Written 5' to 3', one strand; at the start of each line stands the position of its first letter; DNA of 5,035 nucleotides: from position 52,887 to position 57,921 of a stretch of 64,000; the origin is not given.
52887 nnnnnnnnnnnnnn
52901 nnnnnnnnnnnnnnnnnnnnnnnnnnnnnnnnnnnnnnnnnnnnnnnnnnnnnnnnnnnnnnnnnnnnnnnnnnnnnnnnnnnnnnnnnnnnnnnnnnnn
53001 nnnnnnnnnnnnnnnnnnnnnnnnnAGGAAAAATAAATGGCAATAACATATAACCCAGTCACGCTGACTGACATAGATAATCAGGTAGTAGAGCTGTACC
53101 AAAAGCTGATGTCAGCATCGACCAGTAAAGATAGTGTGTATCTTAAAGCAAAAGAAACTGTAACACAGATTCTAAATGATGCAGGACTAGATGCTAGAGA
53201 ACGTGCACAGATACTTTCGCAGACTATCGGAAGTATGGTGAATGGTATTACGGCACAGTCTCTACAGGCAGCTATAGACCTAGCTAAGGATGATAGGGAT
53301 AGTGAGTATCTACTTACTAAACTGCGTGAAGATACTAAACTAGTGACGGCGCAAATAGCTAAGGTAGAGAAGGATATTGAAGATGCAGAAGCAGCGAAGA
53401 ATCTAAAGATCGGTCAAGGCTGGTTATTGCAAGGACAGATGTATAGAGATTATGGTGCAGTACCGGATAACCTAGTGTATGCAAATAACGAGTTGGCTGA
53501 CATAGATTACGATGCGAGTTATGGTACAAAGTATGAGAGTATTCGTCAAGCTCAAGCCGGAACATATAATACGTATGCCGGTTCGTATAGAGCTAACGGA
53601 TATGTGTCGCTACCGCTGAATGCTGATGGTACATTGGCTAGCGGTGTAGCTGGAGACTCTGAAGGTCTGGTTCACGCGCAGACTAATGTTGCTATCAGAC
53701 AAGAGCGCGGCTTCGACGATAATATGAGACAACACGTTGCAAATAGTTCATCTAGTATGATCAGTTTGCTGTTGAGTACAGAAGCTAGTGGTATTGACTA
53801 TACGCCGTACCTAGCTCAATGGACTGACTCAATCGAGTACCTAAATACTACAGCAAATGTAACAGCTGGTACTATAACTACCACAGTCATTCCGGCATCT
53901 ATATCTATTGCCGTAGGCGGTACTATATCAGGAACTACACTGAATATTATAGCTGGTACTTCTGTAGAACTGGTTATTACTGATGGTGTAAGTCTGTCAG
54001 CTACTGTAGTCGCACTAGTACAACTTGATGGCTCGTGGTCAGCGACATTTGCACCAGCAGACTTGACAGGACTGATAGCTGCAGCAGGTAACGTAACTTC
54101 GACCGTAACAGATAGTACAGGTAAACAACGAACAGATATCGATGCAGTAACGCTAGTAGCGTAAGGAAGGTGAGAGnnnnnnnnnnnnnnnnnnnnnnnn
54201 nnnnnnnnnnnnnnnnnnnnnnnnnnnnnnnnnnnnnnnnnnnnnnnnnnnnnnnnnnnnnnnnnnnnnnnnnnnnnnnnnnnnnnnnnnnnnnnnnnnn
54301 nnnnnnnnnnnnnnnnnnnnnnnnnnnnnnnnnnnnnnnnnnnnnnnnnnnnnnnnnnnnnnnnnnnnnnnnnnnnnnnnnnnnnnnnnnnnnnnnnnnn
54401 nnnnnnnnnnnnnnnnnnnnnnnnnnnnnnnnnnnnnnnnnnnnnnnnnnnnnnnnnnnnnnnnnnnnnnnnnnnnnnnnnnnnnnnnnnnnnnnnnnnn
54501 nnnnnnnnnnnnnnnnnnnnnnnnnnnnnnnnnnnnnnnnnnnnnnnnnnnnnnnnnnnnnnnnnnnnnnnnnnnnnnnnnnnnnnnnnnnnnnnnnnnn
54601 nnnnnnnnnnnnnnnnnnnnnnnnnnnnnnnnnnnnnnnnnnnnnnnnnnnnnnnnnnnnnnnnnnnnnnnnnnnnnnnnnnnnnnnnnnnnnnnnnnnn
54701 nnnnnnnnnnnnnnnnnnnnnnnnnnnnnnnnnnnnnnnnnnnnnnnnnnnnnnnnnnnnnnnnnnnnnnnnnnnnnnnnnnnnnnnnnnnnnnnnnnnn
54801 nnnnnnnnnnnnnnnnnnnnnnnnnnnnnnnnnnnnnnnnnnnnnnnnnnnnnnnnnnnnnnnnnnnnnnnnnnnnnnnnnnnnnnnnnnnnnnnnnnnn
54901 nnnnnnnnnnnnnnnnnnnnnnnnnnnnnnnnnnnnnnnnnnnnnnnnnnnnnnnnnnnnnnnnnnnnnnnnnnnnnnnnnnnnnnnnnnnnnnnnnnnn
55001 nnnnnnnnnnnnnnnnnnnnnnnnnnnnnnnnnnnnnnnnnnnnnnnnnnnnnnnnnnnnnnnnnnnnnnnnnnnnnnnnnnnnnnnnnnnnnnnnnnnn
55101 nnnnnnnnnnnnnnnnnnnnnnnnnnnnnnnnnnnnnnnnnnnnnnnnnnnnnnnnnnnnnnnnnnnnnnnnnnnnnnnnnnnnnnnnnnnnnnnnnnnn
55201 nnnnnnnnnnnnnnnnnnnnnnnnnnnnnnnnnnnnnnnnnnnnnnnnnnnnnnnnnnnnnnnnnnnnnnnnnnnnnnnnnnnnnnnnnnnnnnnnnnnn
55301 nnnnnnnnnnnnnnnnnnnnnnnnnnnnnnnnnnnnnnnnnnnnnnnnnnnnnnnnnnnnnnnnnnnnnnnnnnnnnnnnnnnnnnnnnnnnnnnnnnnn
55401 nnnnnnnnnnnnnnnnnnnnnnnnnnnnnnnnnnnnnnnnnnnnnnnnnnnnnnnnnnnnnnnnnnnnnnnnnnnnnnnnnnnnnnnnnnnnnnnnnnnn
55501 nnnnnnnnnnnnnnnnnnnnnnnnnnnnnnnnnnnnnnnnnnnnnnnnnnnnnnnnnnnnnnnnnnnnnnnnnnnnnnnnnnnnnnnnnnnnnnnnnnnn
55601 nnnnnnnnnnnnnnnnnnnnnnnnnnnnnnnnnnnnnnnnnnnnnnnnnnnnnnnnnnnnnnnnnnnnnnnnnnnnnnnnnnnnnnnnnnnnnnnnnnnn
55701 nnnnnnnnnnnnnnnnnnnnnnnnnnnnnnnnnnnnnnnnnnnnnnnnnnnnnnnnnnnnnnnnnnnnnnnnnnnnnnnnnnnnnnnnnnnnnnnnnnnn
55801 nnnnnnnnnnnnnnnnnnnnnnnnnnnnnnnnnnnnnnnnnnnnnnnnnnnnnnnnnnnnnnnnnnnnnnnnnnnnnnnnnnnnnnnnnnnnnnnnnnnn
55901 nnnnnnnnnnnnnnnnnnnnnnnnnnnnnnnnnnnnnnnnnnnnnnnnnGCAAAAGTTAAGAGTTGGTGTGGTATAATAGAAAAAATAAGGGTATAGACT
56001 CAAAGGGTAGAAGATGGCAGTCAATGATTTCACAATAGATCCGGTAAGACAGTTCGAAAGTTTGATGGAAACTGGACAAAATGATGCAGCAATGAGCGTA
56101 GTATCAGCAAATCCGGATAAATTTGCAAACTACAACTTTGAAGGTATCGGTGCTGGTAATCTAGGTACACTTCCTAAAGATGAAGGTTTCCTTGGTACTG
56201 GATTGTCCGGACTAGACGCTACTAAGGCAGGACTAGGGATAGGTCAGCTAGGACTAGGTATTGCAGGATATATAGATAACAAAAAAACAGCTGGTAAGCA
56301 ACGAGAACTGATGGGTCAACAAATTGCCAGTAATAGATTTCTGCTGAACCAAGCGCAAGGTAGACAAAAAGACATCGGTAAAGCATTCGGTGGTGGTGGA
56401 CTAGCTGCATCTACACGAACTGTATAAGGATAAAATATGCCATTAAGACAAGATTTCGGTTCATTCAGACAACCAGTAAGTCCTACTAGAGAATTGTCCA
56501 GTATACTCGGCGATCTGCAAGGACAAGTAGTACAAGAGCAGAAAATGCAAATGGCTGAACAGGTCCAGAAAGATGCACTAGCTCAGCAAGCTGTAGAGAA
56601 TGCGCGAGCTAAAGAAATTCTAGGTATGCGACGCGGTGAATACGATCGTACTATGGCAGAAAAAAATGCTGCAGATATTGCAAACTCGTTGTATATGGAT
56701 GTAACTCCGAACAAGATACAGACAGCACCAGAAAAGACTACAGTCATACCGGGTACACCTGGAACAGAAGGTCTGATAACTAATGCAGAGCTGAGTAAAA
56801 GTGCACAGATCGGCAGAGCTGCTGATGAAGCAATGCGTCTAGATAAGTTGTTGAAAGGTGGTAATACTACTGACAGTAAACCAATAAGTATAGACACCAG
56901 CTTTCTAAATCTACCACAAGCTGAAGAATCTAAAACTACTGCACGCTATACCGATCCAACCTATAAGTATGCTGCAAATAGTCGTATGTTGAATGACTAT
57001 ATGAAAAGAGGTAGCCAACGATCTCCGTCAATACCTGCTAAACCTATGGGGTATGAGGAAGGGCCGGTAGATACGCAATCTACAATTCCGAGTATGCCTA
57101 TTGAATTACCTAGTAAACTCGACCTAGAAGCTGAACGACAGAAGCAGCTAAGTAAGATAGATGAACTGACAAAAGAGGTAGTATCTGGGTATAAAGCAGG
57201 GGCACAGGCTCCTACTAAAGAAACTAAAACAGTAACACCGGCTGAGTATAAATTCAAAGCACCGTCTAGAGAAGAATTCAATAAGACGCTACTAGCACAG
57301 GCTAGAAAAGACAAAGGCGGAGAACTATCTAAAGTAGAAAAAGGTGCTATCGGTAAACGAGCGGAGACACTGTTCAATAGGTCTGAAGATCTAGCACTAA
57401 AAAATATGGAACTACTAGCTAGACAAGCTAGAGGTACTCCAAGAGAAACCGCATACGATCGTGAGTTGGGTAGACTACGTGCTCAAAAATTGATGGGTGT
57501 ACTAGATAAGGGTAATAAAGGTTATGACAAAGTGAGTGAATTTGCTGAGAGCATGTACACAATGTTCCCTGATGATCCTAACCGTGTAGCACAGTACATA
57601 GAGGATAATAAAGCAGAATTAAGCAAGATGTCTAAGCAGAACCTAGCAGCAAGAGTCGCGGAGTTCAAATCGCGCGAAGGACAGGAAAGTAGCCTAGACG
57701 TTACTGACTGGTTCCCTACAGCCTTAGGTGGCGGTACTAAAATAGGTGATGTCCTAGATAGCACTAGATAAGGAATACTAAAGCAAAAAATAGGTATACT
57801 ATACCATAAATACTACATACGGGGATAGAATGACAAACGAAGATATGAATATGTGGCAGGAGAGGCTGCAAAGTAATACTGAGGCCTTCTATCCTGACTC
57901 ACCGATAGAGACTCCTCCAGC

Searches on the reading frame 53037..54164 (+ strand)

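Call 11: search_protein_families(library=phrogs, proteins=[window:53037-54164:+], max_evalue=0.001)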
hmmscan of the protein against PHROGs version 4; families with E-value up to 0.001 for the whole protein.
window:53037-54164:+ (375 aa): 2 families
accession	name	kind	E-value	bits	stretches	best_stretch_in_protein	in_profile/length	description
phrog_22937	-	unknown function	9.2e-13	49.2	1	11-93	6-88/292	-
phrog_34316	-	unknown function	1.5e-06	28.9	1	11-115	4-108/221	-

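Call 29: search_protein_families(library=pfam, proteins=[window:53037-54164:+], max_evalue=0.01)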
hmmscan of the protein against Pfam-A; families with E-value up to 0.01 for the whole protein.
window:53037-54164:+ (375 aa): 0 families

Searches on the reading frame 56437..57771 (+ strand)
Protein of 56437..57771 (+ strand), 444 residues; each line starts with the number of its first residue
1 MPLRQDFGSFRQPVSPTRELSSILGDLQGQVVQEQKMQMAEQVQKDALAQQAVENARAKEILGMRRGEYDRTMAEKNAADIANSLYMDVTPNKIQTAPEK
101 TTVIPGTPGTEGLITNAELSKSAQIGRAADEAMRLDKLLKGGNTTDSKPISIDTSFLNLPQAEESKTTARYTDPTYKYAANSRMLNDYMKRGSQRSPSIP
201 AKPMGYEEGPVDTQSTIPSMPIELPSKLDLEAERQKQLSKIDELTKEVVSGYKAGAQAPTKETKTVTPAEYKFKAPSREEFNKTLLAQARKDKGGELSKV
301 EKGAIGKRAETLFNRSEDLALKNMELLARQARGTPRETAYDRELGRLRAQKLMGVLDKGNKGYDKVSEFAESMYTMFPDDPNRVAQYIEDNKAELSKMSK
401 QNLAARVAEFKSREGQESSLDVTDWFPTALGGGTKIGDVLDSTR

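Call 12: search_protein_families(library=phrogs, proteins=[window:56437-57771:+], max_evalue=0.001)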
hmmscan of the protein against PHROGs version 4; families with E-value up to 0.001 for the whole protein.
window:56437-57771:+ (444 aa): 0 families

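Call 29: search_protein_families(library=pfam, proteins=[window:56437-57771:+], max_evalue=0.01)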
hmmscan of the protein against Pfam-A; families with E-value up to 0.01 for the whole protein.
window:56437-57771:+ (444 aa): 0 families

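Call 32: find_related_loci(query=window:56437-57771:+, collection=viral_contigs, flank=10000)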
Query window:56437-57771:+ (444 aa) in viral_contigs; peptide patterns used: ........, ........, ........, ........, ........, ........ (x = any residue, [..] = any of these).
5 stretches matched a pattern, but none encodes a relative of the query by tblastn (E <= 1e-3).

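Call 84: find_encoding_contigs(protein=window:56437-57771:+, flank=10000, max_places=2)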
Protein window:56437-57771:+ (444 aa): 2 contigs read that carry it; 1 place shown.
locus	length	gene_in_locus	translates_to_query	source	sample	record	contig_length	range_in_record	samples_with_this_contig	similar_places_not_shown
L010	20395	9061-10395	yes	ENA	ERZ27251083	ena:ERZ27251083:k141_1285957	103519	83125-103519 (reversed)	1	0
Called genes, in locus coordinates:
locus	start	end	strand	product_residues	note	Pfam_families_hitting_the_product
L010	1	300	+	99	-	?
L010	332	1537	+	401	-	-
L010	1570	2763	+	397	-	PF13392:HNH_3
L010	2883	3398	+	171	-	-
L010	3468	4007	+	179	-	-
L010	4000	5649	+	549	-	-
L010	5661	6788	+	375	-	-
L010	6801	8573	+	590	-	-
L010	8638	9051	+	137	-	-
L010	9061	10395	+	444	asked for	-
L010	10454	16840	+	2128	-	-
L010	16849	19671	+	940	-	-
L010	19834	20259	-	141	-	-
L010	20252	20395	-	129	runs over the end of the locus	PF00383:dCMP_cyt_deam_1, PF14437:MafB19-deam, PF14439:Bd3614-deam (weak)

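Call 118: find_homologous_proteins(query=L010:16849-19668:+, max_evalue=1e-10)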
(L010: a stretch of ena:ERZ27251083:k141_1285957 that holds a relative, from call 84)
Query L010:16849-19668:+ (940 aa): 4 proteins with E <= 1e-10 among 8000 candidates.
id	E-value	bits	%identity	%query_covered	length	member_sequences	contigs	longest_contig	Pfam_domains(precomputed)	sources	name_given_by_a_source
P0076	0.0e+0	2084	100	100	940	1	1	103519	-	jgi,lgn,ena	-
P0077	1.5e-293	994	49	100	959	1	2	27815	-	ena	-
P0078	2.8e-236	805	45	96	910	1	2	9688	-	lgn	-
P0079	3.5e-216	738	40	96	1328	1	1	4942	-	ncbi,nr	ncbi:MAG: hypothetical protein J7L15_00600, partial [Clostridiales bacterium]|nr:hypothetical protei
